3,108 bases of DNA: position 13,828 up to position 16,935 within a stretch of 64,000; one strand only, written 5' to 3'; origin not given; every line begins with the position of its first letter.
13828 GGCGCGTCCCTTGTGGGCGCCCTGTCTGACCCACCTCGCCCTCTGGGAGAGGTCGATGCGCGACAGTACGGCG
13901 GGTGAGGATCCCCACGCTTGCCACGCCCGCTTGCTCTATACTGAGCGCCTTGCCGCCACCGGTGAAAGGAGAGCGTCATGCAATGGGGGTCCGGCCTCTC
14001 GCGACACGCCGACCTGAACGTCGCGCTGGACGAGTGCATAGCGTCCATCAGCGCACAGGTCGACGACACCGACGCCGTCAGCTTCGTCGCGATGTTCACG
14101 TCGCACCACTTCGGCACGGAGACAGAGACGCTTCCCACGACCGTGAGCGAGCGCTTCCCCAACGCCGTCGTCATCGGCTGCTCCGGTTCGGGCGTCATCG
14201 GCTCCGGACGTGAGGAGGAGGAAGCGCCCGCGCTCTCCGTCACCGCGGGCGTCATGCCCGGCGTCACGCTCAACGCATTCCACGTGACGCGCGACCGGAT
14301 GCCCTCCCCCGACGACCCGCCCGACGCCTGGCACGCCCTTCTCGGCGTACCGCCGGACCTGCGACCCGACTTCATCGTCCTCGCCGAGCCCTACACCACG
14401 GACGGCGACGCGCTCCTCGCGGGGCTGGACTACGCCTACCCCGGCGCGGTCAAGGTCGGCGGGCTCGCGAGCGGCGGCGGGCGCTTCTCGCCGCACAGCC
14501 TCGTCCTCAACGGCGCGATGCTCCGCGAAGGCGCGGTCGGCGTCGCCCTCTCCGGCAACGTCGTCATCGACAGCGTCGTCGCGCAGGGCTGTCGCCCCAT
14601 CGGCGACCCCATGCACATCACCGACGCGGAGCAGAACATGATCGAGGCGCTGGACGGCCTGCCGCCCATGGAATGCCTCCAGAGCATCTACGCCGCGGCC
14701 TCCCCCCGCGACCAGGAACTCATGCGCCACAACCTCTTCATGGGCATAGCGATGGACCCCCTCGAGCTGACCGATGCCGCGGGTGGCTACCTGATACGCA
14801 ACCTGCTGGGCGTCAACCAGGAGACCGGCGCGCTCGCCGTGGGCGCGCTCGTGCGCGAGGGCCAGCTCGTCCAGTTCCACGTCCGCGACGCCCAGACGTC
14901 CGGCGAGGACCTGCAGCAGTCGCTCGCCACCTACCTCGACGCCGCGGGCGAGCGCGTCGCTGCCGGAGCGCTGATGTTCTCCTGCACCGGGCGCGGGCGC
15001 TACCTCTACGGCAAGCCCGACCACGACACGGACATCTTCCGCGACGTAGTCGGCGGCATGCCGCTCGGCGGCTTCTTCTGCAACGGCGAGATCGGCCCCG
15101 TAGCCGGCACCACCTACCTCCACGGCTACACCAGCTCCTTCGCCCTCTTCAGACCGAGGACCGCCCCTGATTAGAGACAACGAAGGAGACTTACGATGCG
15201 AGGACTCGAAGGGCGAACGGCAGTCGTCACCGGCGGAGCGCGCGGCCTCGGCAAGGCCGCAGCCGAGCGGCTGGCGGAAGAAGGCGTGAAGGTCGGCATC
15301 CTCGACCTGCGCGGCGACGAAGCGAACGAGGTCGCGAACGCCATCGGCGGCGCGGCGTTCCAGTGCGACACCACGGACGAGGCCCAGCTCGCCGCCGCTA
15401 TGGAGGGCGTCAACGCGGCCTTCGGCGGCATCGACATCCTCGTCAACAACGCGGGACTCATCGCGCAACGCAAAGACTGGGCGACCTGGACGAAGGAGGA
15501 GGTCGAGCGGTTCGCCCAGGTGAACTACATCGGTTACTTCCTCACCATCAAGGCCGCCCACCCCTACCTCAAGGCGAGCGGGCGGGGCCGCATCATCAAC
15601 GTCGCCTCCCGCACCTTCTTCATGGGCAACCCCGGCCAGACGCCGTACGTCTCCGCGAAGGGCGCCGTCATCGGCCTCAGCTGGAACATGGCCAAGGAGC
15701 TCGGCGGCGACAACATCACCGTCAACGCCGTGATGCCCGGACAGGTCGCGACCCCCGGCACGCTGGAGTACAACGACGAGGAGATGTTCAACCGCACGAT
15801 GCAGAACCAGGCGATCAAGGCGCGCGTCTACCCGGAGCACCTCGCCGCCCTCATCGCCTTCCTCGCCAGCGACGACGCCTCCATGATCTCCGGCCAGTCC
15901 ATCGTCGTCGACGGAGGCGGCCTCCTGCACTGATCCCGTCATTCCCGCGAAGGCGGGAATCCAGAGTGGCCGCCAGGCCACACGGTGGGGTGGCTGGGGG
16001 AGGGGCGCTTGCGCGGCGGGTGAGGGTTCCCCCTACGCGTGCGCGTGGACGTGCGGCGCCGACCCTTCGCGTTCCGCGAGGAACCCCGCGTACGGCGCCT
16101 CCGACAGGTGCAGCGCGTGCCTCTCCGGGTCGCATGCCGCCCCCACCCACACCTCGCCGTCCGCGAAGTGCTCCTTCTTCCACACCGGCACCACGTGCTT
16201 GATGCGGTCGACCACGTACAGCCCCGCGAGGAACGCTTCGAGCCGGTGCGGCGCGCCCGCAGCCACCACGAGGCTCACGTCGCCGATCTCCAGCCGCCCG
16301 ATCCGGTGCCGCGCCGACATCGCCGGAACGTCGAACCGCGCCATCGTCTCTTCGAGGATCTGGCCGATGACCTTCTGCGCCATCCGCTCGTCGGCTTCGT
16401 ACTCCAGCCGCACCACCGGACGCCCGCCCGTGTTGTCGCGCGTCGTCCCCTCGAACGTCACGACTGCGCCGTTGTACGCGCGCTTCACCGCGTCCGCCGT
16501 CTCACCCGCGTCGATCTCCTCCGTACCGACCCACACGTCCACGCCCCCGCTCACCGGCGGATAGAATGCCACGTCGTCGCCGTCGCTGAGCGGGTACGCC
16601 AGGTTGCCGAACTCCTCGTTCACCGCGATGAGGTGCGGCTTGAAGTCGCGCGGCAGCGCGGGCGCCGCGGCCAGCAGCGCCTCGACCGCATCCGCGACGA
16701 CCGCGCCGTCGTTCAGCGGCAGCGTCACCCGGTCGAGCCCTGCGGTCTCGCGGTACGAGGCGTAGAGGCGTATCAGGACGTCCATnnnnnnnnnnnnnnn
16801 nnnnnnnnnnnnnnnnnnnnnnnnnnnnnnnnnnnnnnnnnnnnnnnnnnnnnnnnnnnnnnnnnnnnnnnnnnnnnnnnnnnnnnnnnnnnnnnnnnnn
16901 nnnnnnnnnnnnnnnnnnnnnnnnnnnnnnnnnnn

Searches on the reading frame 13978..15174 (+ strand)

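Call 26: search_protein_families(library=pfam, proteins=[window:13978-15174:+])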
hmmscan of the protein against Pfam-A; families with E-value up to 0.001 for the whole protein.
window:13978-15174:+ (398 aa): 2 families
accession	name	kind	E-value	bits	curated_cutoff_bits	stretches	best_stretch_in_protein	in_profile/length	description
PF08495.15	FIST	-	1.3e-36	126.7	23.2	1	36-227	2-188/189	FIST N domain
PF10442.14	FIST_C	-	5.5e-28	98.2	28.5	1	232-374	3-131/131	FIST C domain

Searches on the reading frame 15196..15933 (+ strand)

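Call 26: search_protein_families(library=pfam, proteins=[window:15196-15933:+])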
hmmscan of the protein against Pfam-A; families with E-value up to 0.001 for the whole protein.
window:15196-15933:+ (245 aa): 5 families
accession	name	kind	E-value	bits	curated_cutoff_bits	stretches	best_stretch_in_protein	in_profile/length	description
PF13561.12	adh_short_C2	-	5.6e-56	190.2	27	1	15-241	3-234/236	Enoyl-(Acyl carrier protein) reductase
PF00106.31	adh_short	-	5.7e-51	173.2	26.6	1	8-195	2-193/195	short chain dehydrogenase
PF08659.16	KR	-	2.1e-07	31.4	22.6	1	8-159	2-157/180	KR domain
PF01370.27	Epimerase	-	4.7e-05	23.3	20.9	1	10-138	2-115/240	NAD dependent epimerase/dehydratase family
PF13460.12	NAD_binding_10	-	0.00098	19.5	27.2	0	13-115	1-102/184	NAD(P)H-binding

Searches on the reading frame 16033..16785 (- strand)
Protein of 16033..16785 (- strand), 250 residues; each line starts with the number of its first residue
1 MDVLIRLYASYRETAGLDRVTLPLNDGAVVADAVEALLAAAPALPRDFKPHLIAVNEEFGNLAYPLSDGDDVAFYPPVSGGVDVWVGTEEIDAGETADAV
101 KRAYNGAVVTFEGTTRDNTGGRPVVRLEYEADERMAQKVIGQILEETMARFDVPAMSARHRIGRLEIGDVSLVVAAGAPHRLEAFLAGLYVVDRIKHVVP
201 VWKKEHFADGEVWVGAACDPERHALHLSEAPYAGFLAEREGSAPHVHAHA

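Call 26: search_protein_families(library=pfam, proteins=[window:16033-16785:-])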
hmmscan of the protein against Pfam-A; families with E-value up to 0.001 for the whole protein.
window:16033-16785:- (250 aa): 2 families
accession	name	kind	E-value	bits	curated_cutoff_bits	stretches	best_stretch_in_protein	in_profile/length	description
PF02391.22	MoaE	-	1e-31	109.9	23.4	1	88-197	3-113/114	MoaE protein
PF02597.26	ThiS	-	4.9e-11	43.5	22.5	1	5-81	1-76/76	ThiS family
